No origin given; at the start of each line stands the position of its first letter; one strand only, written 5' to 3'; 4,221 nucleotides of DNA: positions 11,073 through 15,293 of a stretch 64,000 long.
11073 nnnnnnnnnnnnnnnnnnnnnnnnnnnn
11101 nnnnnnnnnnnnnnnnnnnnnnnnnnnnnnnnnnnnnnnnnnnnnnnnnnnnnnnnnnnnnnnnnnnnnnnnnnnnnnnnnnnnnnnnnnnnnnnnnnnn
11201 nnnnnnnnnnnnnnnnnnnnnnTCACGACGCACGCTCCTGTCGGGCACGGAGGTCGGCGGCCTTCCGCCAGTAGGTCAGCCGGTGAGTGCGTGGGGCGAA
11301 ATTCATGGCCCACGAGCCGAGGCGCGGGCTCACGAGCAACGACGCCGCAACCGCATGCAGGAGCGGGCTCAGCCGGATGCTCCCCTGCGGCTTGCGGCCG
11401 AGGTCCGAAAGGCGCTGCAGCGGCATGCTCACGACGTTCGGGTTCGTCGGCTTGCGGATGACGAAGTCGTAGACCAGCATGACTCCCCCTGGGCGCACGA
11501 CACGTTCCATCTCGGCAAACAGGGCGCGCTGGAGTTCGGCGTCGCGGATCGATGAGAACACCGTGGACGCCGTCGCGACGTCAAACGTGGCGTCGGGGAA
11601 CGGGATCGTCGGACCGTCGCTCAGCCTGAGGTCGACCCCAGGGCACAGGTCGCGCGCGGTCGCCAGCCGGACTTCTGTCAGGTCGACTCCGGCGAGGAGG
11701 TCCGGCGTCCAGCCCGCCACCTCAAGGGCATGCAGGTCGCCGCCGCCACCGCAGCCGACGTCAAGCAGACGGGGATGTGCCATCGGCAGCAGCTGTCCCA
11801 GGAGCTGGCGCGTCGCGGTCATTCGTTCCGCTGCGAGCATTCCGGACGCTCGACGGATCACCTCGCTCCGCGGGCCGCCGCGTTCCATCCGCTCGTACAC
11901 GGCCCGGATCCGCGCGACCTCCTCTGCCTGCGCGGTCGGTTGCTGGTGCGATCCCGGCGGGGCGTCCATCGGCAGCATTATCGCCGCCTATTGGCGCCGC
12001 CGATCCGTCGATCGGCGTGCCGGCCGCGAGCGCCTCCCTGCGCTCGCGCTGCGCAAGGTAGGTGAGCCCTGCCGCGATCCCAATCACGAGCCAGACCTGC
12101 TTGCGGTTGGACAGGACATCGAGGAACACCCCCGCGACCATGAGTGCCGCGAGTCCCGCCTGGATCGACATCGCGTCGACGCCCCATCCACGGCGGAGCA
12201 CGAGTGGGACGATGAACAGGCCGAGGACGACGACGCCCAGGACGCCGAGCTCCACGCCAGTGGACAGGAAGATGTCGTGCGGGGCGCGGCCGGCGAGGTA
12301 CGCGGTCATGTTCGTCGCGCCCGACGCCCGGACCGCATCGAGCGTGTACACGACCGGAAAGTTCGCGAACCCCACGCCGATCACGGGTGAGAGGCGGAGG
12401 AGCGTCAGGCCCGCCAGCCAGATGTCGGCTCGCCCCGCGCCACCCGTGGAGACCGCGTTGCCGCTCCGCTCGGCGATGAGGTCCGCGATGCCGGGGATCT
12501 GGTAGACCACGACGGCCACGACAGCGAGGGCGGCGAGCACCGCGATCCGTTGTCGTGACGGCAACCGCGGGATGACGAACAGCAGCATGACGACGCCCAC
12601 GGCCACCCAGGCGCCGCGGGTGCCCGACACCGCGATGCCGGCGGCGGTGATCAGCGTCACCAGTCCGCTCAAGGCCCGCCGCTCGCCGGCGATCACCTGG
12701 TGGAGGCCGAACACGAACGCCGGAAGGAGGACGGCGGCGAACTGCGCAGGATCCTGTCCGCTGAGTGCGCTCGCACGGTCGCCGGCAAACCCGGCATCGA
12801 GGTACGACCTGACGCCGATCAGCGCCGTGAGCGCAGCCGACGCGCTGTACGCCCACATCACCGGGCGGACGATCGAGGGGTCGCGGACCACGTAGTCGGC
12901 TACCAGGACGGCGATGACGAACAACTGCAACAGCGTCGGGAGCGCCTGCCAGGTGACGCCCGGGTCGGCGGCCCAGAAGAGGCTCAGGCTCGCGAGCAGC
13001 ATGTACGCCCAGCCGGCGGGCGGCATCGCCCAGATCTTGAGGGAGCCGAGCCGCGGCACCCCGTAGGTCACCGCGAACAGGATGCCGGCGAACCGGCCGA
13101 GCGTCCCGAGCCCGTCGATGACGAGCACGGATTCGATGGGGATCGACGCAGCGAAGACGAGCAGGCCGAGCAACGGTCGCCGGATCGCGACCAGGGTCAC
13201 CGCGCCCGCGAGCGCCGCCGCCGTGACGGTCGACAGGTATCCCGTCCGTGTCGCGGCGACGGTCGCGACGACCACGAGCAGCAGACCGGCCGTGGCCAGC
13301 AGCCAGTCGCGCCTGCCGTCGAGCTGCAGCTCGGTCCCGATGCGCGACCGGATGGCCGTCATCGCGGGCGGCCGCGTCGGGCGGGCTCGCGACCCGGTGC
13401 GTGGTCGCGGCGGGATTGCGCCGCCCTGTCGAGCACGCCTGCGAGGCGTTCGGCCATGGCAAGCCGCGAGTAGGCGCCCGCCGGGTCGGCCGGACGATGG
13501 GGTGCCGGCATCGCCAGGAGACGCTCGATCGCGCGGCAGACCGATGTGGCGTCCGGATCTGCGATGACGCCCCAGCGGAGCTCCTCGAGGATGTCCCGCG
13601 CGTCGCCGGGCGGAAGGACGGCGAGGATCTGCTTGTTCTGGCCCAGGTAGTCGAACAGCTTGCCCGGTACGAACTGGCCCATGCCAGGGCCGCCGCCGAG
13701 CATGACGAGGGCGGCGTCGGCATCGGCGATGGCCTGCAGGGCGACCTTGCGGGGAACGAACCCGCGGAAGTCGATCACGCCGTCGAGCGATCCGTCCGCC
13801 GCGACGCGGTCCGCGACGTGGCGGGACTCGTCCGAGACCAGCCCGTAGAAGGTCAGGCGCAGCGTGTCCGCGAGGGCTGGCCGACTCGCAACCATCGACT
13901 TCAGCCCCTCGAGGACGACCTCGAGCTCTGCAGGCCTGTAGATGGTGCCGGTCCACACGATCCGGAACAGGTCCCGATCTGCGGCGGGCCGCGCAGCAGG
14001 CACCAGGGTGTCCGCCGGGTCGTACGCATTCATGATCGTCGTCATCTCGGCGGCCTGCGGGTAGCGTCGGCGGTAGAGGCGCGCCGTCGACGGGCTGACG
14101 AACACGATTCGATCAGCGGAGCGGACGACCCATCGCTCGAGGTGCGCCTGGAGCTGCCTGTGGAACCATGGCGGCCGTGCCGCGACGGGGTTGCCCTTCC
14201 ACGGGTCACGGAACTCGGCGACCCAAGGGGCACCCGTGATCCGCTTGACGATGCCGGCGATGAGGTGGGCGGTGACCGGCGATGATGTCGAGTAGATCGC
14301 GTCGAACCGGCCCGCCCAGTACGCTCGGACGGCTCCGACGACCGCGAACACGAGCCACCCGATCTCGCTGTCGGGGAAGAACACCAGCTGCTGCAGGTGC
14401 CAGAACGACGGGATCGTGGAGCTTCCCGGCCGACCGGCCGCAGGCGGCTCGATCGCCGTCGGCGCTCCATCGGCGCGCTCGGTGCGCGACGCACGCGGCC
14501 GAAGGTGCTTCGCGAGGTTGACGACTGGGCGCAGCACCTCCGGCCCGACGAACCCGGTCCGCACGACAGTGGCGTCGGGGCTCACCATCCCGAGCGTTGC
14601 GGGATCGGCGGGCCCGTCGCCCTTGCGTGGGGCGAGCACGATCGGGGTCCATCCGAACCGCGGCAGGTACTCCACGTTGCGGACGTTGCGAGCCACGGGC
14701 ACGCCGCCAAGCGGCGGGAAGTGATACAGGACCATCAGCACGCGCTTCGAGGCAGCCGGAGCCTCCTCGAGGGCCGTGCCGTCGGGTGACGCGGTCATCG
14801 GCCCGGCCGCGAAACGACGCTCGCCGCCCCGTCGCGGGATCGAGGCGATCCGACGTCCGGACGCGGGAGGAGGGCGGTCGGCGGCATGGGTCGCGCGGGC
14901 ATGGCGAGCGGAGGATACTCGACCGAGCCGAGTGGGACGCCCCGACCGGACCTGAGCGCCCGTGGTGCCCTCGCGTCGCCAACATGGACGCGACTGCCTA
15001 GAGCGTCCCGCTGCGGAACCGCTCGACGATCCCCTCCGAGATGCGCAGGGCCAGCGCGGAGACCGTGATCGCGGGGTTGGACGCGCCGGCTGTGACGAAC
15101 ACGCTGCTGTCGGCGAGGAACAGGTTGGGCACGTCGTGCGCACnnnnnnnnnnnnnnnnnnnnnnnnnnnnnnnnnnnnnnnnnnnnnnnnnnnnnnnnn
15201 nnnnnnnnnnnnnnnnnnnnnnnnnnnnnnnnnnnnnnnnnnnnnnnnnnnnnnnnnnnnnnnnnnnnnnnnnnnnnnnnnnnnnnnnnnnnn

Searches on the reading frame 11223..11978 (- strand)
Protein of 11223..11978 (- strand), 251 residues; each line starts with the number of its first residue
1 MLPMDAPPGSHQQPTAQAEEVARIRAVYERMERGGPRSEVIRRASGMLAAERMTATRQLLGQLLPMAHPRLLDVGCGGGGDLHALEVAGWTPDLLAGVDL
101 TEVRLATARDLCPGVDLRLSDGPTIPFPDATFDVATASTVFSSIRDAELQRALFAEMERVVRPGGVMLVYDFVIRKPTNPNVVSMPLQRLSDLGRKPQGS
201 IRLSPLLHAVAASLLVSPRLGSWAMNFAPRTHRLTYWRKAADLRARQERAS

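Call 40: search_protein_families(library=pfam, proteins=[window:11223-11978:-], max_evalue=0.001)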
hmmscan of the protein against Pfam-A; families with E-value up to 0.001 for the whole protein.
window:11223-11978:- (251 aa): 7 families
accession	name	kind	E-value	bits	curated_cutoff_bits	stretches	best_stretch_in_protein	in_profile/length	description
PF08241.18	Methyltransf_11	-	8.9e-15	55.5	21.2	1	72-168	1-94/95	Methyltransferase domain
PF13649.12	Methyltransf_25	-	5.6e-14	53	27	1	72-165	2-97/97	Methyltransferase domain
PF13847.12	Methyltransf_31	-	3.2e-09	37.1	27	1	70-174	6-114/145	Methyltransferase domain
PF13489.12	Methyltransf_23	-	6.5e-09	36.2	27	1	59-171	12-118/164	Methyltransferase domain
PF08242.18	Methyltransf_12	-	3e-07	31.5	30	1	72-166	1-97/98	Methyltransferase domain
PF01209.24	Ubie_methyltran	-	3.6e-05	23.7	20.1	1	70-173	50-155/233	ubiE/COQ5 methyltransferase family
PF03141.22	Methyltransf_29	-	0.00049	19.2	23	1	131-171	427-467/506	Putative S-adenosyl-L-methionine-dependent methyltransferase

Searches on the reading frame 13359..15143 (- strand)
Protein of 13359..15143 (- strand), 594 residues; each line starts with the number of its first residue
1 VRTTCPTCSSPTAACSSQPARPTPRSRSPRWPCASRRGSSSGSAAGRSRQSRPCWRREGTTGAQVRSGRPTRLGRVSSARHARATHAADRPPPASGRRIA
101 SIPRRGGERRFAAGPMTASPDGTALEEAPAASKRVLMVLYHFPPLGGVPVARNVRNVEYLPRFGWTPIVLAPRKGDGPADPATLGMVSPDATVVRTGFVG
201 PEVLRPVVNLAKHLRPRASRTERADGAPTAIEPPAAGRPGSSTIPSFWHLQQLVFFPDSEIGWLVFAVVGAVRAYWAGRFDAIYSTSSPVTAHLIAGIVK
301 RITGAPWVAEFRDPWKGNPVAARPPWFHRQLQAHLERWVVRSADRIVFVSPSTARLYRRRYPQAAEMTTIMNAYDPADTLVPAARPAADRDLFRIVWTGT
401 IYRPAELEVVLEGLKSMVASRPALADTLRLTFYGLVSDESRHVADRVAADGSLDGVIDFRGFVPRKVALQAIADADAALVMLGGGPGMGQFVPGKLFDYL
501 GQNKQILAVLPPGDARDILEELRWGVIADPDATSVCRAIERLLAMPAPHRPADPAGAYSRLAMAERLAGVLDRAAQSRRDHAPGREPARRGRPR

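Call 40: search_protein_families(library=pfam, proteins=[window:13359-15143:-], max_evalue=0.001)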
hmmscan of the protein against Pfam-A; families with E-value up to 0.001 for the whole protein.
window:13359-15143:- (594 aa): 2 families
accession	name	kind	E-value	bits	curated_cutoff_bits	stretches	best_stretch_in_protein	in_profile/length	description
PF13579.12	Glyco_trans_4_4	-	2.1e-09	38.4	29.7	1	262-372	53-157/158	Glycosyl transferase 4-like domain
PF13439.12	Glyco_transf_4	-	3.8e-09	37.2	28.5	1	252-377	44-169/170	Glycosyltransferase Family 4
